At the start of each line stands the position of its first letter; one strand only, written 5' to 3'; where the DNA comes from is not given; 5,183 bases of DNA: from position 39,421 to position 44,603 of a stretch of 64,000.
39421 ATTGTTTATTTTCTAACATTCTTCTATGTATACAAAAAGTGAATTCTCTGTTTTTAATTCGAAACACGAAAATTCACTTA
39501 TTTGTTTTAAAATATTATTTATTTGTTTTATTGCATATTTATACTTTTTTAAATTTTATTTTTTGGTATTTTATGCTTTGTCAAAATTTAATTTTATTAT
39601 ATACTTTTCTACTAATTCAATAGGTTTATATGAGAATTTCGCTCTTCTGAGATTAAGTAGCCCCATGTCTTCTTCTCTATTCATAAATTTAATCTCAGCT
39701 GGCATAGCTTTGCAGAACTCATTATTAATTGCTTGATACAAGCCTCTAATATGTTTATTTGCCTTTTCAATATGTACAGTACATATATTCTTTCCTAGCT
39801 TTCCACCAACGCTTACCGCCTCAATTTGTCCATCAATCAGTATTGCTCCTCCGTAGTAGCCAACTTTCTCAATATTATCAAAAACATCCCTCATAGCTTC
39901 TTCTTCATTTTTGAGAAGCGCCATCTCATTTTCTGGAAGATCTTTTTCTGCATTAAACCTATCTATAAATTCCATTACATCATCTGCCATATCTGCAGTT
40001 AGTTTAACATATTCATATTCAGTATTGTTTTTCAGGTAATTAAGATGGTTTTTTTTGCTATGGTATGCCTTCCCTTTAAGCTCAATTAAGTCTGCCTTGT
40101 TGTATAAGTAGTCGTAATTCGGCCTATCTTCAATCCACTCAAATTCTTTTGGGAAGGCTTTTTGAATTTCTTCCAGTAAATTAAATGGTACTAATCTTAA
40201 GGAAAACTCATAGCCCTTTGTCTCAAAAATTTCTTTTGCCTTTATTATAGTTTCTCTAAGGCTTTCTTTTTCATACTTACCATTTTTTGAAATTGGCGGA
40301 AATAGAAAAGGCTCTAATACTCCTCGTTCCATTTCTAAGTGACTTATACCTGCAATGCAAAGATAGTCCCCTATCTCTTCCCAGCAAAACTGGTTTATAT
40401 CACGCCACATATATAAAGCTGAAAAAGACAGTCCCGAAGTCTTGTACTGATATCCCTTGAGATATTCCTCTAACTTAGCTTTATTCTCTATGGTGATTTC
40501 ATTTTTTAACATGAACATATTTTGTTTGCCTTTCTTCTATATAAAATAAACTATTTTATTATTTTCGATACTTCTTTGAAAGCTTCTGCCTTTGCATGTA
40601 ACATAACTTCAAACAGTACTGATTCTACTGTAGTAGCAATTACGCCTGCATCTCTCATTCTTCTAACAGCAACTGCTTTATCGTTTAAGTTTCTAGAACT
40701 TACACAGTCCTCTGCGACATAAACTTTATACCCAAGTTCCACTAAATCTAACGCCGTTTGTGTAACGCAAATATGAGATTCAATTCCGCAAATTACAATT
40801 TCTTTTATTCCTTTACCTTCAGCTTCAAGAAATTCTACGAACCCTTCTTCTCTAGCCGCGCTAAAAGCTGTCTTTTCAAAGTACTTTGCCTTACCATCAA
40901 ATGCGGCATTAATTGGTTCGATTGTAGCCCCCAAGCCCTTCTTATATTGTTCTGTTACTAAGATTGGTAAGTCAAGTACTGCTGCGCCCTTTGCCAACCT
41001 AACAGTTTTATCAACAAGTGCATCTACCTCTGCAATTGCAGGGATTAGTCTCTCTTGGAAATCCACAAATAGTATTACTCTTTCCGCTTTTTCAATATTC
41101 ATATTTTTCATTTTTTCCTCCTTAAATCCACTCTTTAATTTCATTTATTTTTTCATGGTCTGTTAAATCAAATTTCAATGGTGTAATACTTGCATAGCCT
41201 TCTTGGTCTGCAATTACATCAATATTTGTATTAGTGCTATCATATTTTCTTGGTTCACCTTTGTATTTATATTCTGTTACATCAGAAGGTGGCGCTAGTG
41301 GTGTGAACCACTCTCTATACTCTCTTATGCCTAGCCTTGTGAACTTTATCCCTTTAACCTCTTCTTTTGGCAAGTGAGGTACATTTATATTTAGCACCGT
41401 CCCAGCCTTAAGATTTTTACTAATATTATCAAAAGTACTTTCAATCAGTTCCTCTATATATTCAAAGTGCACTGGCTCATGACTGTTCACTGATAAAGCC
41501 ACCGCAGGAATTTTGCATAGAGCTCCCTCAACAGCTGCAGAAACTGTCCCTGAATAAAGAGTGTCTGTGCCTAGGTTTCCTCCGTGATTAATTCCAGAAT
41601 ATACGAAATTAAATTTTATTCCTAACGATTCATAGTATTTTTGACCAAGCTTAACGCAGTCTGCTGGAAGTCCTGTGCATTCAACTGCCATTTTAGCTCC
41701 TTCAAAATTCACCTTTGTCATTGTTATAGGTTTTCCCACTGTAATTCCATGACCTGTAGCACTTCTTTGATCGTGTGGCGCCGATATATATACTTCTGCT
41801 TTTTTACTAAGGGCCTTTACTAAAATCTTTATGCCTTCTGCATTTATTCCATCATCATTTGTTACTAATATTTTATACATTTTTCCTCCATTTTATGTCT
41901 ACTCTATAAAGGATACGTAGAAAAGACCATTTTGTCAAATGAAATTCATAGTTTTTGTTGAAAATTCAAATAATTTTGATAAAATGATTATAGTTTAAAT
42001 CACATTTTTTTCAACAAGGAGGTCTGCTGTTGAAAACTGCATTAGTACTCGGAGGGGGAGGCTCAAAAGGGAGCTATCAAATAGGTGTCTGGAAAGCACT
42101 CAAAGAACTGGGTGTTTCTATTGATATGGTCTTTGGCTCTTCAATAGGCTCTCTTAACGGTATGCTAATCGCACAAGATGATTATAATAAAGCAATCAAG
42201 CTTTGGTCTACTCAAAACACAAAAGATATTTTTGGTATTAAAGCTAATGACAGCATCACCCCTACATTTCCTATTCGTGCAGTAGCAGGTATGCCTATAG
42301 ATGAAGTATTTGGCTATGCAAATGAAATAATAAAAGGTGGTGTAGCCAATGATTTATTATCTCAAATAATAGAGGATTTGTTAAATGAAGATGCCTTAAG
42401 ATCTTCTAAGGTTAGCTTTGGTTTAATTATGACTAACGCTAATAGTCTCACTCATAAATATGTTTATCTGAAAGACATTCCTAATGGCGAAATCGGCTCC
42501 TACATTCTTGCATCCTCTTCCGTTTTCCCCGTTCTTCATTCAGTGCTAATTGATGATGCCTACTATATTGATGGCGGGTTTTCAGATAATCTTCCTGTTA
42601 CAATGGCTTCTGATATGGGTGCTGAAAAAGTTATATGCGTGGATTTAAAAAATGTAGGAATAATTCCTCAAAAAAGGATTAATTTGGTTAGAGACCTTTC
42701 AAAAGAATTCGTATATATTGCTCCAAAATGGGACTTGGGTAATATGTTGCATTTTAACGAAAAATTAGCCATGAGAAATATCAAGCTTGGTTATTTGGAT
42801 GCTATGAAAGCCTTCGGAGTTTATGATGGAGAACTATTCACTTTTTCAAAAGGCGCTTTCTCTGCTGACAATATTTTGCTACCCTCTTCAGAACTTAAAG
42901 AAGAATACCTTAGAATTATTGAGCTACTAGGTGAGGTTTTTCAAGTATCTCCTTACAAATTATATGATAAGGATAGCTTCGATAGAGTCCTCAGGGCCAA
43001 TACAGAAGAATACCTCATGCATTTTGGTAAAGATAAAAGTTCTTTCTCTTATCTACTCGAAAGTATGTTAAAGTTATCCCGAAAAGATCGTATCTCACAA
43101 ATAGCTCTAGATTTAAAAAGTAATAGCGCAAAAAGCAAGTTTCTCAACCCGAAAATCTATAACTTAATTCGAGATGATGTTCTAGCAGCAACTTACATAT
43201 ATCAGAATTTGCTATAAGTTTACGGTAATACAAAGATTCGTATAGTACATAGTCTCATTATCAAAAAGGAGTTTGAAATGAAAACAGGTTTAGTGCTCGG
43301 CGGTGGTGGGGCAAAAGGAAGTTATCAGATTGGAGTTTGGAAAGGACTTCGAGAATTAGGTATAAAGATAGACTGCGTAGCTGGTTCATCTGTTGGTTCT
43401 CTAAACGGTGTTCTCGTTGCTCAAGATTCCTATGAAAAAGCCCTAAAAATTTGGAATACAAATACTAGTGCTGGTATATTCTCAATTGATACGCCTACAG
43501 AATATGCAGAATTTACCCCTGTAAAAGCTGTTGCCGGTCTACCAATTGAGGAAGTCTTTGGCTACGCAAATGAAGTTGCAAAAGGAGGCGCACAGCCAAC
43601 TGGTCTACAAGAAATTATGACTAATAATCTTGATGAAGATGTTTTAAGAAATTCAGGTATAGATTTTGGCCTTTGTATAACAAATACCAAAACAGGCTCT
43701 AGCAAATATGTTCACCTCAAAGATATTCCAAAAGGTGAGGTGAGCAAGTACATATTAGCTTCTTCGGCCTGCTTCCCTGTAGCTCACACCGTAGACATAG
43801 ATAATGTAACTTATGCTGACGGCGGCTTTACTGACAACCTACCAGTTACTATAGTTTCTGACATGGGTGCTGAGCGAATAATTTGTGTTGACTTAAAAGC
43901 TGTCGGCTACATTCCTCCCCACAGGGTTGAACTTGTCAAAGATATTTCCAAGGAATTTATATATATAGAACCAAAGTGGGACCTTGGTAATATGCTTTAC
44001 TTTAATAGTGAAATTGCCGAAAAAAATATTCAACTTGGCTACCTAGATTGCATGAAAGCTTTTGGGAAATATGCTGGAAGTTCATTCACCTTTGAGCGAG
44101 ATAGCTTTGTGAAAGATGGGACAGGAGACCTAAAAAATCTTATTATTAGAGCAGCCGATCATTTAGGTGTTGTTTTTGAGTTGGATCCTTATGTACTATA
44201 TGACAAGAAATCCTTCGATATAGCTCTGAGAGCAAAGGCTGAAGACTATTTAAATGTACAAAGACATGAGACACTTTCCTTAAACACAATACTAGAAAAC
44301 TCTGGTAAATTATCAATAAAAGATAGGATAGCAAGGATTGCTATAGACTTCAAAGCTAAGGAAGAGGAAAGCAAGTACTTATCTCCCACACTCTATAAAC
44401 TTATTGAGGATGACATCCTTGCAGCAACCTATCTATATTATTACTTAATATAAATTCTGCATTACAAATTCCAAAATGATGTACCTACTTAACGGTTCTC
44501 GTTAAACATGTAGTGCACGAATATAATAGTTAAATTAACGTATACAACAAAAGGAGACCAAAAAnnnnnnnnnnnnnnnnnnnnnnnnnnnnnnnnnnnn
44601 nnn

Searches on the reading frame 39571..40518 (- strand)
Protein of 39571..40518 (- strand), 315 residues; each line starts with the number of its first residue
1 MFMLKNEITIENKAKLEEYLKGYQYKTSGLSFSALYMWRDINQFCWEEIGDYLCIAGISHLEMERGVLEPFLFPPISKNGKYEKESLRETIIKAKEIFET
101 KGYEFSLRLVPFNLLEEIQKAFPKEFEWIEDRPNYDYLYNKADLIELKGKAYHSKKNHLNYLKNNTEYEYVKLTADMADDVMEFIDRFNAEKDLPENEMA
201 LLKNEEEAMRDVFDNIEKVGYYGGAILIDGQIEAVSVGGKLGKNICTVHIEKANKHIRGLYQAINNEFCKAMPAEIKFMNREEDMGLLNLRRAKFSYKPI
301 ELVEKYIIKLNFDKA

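Call 26: search_protein_families(library=pfam, proteins=[window:39571-40518:-])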
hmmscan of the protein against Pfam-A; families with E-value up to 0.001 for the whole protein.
window:39571-40518:- (315 aa): 1 family
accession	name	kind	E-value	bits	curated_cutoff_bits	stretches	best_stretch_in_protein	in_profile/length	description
PF09924.15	LPG_synthase_C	-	8.6e-37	127.2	27.5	1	23-308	4-297/298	Phosphatidylglycerol lysyltransferase, C-terminal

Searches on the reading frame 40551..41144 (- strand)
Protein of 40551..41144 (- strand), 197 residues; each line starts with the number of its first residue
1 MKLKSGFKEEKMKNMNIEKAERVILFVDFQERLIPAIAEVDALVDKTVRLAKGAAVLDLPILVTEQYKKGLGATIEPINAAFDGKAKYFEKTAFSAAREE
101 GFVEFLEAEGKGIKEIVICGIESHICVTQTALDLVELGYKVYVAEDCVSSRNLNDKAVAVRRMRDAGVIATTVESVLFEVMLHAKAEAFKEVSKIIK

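Call 26: search_protein_families(library=pfam, proteins=[window:40551-41144:-])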
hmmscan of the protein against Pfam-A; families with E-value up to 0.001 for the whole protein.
window:40551-41144:- (197 aa): 1 family
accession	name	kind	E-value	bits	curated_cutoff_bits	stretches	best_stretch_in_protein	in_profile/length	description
PF00857.26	Isochorismatase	-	5.3e-32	111.7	27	1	23-174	2-174/175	Isochorismatase domain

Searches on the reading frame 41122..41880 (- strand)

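Call 26: search_protein_families(library=pfam, proteins=[window:41122-41880:-])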
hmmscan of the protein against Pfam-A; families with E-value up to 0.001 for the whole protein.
window:41122-41880:- (252 aa): 1 family
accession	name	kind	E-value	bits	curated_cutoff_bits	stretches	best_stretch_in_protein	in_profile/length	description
PF01975.23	SurE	-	1.5e-58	198.1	22.1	1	4-189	1-188/189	Survival protein SurE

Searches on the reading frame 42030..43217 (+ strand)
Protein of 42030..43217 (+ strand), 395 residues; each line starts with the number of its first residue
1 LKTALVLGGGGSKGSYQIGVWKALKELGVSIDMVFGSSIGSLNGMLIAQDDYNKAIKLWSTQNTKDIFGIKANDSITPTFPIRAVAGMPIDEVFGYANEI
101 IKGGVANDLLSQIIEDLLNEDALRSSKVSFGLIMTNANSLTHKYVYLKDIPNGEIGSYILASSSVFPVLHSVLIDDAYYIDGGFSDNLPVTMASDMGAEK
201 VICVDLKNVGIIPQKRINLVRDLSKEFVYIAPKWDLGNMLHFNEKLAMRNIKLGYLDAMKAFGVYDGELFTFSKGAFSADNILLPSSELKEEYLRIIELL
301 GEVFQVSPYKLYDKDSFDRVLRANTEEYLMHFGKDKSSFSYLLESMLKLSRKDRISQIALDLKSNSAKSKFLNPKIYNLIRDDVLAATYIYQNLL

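Call 26: search_protein_families(library=pfam, proteins=[window:42030-43217:+])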
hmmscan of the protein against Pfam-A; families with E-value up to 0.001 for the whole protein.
window:42030-43217:+ (395 aa): 1 family
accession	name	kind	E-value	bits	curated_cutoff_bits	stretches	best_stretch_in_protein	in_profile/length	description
PF01734.28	Patatin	-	5.2e-28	99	27.7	1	5-193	1-190/191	Patatin-like phospholipase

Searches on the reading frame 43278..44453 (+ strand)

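Call 26: search_protein_families(library=pfam, proteins=[window:43278-44453:+])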
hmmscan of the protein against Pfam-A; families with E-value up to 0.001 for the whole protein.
window:43278-44453:+ (391 aa): 1 family
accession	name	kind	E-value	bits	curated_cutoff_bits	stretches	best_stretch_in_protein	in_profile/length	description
PF01734.28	Patatin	-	1.3e-26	94.4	27.7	1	5-192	1-189/191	Patatin-like phospholipase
